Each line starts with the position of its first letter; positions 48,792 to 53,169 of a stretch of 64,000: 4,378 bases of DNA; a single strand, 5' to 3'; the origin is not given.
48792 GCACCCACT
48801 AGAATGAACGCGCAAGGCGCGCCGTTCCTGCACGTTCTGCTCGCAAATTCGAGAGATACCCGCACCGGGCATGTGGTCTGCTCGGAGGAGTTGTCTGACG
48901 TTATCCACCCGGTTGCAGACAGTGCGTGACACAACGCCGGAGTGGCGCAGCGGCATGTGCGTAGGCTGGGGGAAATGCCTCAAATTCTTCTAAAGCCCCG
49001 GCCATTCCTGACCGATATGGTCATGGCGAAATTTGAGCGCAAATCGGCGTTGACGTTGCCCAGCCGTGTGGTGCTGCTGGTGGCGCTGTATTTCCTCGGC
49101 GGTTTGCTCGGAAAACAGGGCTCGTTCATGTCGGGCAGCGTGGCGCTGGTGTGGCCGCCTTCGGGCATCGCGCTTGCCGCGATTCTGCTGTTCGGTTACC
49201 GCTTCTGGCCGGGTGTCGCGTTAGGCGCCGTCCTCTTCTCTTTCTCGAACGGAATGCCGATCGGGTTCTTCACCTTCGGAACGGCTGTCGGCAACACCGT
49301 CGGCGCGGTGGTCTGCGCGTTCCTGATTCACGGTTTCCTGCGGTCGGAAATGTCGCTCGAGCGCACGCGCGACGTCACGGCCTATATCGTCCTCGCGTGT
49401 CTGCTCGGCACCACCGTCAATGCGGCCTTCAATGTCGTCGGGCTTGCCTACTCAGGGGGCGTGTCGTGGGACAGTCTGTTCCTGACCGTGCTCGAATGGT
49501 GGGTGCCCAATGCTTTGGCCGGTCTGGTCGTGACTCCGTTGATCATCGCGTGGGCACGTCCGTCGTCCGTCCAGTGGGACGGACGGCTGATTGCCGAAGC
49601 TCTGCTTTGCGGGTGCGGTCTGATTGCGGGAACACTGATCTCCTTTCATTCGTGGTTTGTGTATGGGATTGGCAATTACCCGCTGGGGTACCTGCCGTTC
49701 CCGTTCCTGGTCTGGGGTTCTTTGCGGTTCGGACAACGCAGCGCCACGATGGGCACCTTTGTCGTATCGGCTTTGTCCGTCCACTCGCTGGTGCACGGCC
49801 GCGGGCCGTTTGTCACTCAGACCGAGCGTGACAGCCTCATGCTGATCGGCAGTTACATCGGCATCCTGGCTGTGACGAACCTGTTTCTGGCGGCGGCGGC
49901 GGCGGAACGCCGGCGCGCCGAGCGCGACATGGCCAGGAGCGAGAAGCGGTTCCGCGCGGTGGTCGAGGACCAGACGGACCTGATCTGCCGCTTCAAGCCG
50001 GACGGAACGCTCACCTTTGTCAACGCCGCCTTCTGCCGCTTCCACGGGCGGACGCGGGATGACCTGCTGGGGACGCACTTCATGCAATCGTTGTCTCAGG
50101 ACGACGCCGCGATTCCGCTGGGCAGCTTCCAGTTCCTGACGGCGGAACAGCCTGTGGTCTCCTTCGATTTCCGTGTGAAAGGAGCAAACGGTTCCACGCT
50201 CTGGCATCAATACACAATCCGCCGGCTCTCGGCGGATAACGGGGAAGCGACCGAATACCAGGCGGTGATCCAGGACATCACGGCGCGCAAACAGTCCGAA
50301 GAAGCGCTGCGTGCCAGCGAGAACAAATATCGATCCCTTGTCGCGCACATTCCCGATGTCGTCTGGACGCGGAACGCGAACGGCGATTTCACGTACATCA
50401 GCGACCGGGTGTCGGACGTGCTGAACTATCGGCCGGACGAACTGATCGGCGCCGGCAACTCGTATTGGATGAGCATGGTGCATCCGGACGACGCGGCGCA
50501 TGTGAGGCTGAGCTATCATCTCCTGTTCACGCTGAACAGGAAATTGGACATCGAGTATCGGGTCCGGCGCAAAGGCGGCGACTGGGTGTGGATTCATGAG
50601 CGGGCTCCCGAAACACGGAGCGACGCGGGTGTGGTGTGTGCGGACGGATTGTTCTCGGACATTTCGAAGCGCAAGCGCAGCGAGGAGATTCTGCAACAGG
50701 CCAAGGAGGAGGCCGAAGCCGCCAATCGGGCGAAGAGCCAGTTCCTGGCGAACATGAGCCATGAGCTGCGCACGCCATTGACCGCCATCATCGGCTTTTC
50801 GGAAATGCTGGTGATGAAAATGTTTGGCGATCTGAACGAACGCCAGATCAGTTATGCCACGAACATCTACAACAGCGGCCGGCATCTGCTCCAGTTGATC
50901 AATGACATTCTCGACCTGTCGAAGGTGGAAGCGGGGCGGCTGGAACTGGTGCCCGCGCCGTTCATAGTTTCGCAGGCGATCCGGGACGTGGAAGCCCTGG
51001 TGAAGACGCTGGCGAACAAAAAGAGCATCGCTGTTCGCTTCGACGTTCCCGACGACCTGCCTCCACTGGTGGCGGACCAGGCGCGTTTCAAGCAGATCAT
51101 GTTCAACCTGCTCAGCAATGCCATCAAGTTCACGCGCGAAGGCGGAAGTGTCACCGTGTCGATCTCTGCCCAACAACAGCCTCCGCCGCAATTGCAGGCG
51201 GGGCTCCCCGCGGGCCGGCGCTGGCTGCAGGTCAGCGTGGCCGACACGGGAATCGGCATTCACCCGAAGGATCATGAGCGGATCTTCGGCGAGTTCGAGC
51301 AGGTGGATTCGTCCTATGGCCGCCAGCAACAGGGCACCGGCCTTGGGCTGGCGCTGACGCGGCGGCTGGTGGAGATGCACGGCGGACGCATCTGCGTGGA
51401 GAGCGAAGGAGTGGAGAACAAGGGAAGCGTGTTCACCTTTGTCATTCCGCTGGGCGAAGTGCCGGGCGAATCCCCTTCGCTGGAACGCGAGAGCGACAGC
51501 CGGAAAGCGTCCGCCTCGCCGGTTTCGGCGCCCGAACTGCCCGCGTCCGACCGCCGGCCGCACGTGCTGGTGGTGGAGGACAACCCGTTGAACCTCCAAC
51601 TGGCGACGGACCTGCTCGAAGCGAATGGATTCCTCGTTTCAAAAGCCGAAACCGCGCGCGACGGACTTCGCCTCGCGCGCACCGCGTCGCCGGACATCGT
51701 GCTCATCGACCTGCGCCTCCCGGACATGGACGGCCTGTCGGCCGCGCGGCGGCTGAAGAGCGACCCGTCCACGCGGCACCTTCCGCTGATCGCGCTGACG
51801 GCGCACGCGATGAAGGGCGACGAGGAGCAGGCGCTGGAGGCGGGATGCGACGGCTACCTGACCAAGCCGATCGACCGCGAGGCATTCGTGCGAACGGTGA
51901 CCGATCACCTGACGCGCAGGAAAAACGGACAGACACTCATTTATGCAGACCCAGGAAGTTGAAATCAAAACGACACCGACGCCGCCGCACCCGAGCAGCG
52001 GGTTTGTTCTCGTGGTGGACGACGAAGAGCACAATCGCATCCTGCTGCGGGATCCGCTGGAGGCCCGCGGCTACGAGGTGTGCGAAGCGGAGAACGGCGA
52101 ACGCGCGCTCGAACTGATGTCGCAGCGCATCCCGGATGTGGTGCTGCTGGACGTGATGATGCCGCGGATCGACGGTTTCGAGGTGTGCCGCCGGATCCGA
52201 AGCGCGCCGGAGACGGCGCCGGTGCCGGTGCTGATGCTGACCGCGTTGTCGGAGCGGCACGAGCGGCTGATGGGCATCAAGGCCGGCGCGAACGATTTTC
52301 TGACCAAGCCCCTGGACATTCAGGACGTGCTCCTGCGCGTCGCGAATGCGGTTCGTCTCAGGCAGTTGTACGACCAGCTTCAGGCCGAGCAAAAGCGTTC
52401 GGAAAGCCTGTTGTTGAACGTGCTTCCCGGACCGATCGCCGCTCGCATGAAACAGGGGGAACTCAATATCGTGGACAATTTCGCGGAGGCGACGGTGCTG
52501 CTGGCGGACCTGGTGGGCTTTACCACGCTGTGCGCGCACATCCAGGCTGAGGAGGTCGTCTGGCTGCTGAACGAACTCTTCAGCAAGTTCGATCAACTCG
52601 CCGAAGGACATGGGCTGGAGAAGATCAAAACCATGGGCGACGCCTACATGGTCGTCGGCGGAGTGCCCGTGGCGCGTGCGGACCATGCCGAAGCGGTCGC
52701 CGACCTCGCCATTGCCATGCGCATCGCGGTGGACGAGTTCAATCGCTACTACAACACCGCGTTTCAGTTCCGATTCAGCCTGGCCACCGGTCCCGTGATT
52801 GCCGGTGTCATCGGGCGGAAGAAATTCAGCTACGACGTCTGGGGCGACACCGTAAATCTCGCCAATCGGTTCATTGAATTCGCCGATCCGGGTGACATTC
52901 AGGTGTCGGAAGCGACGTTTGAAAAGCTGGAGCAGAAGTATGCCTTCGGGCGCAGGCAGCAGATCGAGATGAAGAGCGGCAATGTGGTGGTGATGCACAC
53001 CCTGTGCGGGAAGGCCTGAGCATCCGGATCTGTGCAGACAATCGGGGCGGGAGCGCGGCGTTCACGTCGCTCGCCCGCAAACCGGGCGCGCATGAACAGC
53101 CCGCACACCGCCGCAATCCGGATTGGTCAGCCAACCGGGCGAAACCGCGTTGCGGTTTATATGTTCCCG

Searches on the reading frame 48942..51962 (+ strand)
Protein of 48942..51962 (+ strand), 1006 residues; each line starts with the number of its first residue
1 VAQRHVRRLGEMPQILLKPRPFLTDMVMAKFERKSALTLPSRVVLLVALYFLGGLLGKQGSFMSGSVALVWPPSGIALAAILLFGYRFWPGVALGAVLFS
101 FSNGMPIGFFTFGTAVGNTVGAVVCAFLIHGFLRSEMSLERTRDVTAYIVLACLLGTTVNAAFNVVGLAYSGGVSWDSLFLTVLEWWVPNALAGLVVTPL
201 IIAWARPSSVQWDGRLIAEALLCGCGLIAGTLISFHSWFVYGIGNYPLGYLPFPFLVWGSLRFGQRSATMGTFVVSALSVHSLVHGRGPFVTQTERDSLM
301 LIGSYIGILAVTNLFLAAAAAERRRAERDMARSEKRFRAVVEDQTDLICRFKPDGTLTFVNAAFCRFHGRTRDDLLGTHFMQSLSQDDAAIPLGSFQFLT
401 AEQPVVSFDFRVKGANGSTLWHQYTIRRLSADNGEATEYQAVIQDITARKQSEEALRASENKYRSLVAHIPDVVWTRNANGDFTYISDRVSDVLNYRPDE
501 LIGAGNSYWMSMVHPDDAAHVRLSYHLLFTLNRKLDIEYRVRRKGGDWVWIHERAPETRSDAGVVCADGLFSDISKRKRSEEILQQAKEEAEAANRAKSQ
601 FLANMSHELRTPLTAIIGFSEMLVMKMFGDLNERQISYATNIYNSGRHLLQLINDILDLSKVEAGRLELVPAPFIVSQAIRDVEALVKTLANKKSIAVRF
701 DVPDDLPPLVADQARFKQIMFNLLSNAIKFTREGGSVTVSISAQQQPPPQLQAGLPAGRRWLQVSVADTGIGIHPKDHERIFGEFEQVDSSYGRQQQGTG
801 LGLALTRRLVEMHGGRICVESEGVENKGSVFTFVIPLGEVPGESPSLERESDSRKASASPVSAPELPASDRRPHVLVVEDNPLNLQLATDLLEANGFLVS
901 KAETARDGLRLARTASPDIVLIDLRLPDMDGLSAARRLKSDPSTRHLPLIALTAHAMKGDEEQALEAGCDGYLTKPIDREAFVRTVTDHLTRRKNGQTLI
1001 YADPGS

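Call 83: search_protein_families(library=pfam, proteins=[window:48942-51962:+], max_evalue=0.00001)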
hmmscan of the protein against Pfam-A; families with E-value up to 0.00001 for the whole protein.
window:48942-51962:+ (1006 aa): 9 families
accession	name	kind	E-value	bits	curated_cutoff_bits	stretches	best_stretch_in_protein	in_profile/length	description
PF05231.19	MASE1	-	1.8e-40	139.3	29.8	1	44-324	3-299/299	MASE1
PF02518.31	HATPase_c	-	4.9e-28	98.2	26.4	1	712-838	2-110/111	Histidine kinase-, DNA gyrase B-, and HSP90-like ATPase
PF00072.30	Response_reg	-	3.3e-26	92.1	30.2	1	875-985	1-109/111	Response regulator receiver domain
PF08447.18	PAS_3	-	3.9e-25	88.4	25.6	2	484-565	2-82/89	PAS fold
PF00512.31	HisKA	-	3.5e-22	78.7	26.9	1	597-665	1-66/66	His Kinase A (phospho-acceptor) domain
PF00989.32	PAS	-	2.8e-18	66.4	22.6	2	336-446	2-113/113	PAS fold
PF13426.13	PAS_9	-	1.2e-16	61.2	27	1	353-448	9-103/103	PAS domain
PF08448.16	PAS_4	-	1.1e-11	45.4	23.1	1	343-451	3-110/110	PAS fold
PF13188.13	PAS_8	-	1.9e-08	34.4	21.8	0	336-377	2-44/65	PAS domain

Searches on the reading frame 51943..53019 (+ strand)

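Call 83: search_protein_families(library=pfam, proteins=[window:51943-53019:+], max_evalue=0.00001)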
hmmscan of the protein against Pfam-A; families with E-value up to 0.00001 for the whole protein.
window:51943-53019:+ (358 aa): 2 families
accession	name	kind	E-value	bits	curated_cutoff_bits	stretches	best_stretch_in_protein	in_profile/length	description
PF00211.25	Guanylate_cyc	-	8.3e-49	166.1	21.9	1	179-354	5-181/183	Adenylate and Guanylate cyclase catalytic domain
PF00072.30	Response_reg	-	4.2e-30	104.6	30.2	1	22-133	1-110/111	Response regulator receiver domain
